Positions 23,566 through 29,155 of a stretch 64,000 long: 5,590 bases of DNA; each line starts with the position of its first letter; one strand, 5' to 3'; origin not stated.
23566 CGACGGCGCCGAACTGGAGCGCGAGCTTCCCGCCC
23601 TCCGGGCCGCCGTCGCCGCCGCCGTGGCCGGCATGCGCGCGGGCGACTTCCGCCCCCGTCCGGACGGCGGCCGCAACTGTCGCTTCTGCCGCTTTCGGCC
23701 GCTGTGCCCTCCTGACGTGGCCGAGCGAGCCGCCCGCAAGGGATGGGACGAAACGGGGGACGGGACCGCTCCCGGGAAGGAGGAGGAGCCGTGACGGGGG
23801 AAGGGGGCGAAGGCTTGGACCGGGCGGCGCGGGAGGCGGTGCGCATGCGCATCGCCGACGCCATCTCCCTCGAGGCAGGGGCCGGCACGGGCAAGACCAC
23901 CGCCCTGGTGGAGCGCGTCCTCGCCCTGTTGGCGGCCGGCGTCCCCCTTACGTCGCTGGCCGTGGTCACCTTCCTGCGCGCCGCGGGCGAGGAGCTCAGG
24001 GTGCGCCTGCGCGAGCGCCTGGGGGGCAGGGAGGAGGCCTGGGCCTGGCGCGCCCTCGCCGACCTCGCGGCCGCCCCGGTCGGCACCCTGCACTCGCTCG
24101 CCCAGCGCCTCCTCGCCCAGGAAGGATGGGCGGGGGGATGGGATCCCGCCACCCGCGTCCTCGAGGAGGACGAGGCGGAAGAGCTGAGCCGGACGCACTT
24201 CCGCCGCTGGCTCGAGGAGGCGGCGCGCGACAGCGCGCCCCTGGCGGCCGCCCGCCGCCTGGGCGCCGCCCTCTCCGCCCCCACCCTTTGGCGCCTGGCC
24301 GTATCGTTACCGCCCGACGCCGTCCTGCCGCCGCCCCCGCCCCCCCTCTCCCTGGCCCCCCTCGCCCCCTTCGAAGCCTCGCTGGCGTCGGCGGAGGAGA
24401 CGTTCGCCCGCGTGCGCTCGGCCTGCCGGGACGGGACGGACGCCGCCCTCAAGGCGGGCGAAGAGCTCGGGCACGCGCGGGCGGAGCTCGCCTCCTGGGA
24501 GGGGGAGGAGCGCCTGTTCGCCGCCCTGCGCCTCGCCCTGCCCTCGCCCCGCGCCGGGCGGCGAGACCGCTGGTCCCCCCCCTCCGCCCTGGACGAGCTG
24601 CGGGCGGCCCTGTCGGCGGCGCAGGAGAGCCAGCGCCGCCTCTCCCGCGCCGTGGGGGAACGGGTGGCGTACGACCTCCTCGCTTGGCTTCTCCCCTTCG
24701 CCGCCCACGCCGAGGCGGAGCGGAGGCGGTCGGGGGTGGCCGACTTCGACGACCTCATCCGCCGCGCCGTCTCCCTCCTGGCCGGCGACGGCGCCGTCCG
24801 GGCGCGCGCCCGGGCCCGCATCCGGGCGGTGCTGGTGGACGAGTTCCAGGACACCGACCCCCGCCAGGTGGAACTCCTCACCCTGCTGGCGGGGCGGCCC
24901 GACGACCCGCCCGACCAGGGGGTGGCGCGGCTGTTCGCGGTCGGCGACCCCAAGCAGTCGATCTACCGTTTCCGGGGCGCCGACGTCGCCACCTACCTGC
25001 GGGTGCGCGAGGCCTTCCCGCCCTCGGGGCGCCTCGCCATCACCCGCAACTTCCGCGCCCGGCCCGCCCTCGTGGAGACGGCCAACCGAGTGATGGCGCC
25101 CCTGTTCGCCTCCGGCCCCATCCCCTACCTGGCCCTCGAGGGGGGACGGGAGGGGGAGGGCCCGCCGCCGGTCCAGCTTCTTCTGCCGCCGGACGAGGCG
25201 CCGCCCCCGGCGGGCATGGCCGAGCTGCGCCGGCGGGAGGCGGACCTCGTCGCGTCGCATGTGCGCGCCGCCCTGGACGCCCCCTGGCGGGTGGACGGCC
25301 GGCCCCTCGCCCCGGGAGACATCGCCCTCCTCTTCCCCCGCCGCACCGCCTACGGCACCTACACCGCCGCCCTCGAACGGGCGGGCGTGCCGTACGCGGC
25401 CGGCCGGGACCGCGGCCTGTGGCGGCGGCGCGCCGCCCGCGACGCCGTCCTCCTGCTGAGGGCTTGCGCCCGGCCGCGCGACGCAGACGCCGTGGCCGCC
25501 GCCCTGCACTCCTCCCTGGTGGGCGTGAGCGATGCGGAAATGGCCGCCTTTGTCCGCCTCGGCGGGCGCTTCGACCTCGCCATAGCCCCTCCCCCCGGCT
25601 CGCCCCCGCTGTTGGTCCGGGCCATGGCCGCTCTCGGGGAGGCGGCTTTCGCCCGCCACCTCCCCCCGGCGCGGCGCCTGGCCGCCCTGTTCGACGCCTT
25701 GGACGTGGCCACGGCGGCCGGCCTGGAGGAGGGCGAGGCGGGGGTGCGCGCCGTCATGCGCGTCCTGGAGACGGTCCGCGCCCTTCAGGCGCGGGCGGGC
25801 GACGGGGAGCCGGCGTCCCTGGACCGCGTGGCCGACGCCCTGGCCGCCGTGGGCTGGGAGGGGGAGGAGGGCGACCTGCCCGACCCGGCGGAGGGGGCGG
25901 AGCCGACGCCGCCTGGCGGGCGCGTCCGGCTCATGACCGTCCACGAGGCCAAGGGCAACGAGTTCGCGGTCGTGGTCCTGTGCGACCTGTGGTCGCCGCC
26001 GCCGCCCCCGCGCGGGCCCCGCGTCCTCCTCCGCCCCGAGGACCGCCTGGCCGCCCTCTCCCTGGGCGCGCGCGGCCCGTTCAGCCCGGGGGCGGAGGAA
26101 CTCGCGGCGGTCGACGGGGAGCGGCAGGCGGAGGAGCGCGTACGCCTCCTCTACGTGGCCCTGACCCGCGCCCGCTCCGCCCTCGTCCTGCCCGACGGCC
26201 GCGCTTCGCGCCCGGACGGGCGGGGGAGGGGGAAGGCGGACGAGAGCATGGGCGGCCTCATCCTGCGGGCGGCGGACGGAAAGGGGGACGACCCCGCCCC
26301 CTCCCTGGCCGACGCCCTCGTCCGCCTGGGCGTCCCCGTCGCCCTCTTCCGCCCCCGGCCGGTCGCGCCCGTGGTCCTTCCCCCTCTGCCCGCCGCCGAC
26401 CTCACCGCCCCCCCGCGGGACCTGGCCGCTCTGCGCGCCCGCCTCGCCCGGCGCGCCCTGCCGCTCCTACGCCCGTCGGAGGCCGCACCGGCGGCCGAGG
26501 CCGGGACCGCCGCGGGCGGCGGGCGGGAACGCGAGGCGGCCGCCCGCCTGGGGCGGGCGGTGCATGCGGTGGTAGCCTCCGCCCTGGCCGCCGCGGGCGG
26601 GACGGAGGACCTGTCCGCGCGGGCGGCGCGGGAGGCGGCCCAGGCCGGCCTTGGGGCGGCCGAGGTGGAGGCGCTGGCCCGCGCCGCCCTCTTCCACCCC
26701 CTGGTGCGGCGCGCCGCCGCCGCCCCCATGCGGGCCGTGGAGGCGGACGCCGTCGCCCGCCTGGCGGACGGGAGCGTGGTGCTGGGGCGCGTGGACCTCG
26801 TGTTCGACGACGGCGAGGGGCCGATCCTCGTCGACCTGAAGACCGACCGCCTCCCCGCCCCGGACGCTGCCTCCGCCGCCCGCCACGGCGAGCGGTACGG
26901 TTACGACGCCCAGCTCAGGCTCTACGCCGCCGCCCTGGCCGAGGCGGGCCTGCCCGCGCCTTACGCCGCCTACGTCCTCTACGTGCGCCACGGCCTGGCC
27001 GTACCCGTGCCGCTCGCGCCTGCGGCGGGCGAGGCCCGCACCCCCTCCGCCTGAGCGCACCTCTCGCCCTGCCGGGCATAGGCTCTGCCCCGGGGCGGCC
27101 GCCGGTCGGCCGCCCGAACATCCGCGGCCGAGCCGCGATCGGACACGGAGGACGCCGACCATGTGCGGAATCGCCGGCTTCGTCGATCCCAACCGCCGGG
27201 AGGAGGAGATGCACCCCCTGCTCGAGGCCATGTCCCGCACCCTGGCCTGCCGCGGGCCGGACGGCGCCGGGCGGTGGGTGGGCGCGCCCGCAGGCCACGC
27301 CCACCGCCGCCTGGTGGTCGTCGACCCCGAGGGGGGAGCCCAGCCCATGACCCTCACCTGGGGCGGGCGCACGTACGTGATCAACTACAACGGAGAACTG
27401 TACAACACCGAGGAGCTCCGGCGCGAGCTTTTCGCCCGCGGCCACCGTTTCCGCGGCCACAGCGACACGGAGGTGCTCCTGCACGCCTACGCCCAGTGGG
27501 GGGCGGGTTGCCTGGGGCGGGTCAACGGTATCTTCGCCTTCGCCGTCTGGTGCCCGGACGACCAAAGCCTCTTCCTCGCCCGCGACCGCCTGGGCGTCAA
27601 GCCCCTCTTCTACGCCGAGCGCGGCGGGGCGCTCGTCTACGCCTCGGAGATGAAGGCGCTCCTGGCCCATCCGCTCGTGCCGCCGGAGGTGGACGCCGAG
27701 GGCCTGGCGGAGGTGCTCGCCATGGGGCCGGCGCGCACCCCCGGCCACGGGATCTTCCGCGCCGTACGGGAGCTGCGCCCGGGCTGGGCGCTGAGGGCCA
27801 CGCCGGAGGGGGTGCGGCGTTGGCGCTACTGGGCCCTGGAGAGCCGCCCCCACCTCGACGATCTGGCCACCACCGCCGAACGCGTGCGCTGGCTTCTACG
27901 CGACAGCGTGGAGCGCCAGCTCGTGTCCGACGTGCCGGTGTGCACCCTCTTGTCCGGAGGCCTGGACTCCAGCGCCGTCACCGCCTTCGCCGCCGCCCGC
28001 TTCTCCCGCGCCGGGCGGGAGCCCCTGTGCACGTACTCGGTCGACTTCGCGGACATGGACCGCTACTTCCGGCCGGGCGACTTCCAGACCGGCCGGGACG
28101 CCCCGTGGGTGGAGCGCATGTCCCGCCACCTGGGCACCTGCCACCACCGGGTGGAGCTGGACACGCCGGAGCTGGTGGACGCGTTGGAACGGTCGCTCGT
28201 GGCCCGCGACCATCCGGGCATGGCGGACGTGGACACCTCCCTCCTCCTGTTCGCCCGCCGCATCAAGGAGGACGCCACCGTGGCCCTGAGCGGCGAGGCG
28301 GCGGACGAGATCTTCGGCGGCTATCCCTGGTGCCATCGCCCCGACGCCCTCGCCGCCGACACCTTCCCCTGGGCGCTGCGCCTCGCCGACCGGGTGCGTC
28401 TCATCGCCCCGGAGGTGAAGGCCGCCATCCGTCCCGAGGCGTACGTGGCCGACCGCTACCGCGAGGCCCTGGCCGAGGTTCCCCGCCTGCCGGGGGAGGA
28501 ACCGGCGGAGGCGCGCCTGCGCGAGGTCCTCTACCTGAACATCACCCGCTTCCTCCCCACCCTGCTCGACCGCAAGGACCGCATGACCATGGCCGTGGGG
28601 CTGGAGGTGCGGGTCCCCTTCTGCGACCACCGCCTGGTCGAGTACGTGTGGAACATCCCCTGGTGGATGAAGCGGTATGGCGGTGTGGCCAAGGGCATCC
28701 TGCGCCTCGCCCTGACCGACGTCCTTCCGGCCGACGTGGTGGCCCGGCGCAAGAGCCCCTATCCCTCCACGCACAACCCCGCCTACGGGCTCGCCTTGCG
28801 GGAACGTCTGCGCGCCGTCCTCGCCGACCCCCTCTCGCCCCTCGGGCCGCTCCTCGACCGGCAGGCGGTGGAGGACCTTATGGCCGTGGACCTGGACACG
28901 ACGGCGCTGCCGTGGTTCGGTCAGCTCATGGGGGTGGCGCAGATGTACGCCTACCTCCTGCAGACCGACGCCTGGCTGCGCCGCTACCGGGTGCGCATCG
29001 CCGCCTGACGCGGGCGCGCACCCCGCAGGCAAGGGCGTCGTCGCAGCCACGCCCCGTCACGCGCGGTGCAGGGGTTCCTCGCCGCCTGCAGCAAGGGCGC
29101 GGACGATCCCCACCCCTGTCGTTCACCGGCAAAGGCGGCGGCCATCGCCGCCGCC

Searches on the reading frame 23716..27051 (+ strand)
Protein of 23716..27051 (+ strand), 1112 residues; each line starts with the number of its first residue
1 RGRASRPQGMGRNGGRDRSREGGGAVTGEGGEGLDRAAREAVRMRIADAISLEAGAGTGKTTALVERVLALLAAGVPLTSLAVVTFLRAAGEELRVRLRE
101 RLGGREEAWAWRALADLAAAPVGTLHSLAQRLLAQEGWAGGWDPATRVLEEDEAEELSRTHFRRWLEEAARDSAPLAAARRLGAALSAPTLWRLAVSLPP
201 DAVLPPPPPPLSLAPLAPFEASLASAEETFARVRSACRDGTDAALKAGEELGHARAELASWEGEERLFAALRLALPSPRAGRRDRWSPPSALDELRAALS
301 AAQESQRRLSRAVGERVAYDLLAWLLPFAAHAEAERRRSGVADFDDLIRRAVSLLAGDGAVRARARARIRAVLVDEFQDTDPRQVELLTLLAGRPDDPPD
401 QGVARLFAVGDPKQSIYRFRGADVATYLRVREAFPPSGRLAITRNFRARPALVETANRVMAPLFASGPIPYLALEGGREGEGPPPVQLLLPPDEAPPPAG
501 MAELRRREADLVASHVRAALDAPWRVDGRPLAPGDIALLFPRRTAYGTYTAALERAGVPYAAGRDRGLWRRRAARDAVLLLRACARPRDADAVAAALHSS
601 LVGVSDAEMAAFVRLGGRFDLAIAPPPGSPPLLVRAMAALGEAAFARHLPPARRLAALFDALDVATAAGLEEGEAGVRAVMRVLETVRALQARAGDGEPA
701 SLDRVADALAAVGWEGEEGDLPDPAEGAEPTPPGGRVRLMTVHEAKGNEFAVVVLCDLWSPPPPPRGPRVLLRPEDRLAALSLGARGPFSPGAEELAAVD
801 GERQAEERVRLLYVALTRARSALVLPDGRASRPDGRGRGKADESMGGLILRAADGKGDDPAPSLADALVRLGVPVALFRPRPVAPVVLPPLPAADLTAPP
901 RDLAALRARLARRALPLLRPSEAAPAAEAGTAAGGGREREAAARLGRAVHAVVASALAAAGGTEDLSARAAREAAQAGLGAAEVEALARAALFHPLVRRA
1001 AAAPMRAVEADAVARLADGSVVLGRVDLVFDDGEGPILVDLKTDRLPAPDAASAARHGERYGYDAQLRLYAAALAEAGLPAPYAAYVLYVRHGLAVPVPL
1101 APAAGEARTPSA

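Call 60: search_protein_families(library=pfam, proteins=[window:23716-27051:+], max_evalue=0.0001)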
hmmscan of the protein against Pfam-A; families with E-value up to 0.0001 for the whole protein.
window:23716-27051:+ (1112 aa): 5 families
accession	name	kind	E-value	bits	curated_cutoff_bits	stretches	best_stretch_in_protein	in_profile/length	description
PF00580.27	UvrD-helicase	-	3.1e-50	171.8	23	1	36-435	3-271/271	UvrD/REP helicase N-terminal domain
PF13361.12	UvrD_C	-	3.8e-15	56.6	25.6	1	735-825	285-345/350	UvrD-like helicase C-terminal domain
PF13245.12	AAA_19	-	3.2e-12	47.2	25.1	1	39-420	2-134/134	AAA domain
PF13538.12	UvrD_C_2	-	4.3e-10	39.7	27.4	0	803-825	29-51/52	UvrD-like helicase C-terminal domain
PF12705.13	PDDEXK_1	-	7.9e-10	39.5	22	1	938-1090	30-189/247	PD-(D/E)XK nuclease superfamily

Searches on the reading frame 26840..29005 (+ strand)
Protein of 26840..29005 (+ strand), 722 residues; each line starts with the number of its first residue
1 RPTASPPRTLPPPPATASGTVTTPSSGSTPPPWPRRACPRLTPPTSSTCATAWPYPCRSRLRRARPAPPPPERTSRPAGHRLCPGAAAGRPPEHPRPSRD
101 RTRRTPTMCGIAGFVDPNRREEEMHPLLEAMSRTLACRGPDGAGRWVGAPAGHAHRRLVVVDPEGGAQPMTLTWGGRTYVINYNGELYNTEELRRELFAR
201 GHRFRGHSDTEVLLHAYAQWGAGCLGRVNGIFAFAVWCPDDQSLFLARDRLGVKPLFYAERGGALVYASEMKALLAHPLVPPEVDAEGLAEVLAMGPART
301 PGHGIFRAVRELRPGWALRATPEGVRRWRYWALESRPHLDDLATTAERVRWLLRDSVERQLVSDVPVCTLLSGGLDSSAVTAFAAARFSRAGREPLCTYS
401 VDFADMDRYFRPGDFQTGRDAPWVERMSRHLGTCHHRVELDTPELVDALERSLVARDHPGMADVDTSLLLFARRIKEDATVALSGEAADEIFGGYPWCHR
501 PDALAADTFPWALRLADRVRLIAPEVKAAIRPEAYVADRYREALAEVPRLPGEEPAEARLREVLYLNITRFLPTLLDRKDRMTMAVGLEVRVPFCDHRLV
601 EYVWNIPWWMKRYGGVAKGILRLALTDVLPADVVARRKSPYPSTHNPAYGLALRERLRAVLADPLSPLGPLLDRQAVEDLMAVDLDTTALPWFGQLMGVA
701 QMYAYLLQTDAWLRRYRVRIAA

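Call 60: search_protein_families(library=pfam, proteins=[window:26840-29005:+], max_evalue=0.0001)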
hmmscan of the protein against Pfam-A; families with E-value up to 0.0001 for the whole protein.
window:26840-29005:+ (722 aa): 3 families
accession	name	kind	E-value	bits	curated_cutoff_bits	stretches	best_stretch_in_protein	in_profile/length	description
PF00733.27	Asn_synthase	-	6.9e-94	315.8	21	1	349-714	2-354/354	Asparagine synthase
PF13537.11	GATase_7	-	1.9e-44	151.1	25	1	155-276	1-123/123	Glutamine amidotransferase domain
PF13522.11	GATase_6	-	1.6e-38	132.1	27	1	140-270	1-130/130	Glutamine amidotransferase domain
